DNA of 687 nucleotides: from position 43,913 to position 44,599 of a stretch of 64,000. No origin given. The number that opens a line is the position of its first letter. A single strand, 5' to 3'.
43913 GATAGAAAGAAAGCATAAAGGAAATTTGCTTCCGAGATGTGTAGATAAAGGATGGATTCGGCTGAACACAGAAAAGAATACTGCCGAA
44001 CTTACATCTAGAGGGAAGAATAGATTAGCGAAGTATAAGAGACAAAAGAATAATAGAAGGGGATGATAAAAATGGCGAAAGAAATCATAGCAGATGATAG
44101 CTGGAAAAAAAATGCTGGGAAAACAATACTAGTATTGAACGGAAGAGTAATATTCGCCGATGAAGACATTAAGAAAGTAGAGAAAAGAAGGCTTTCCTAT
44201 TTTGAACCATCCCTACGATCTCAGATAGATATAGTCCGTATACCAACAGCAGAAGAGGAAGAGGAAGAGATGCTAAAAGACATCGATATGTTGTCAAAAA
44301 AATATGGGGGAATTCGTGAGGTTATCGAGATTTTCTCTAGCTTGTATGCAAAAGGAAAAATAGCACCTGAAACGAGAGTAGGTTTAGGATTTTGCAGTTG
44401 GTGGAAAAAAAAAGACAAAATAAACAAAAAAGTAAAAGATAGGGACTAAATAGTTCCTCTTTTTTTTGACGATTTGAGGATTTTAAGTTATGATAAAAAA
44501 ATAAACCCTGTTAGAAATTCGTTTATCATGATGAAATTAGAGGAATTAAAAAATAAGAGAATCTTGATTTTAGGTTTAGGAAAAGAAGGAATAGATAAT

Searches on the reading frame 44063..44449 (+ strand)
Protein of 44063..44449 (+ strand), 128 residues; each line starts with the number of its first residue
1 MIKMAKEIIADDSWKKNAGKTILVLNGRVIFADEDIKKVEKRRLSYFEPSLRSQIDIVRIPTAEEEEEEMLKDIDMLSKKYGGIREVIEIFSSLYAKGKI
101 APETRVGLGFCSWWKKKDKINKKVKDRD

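Call 54: search_protein_families(library=pfam, proteins=[window:44063-44449:+], max_evalue=0.01)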
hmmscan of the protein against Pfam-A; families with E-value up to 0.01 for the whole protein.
window:44063-44449:+ (128 aa): 1 family
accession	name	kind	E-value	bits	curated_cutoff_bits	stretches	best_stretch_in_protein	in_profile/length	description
PF18929.5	DUF5678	-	0.0055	16.9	23.2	0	17-42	6-31/49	Family of unknown function (DUF5678)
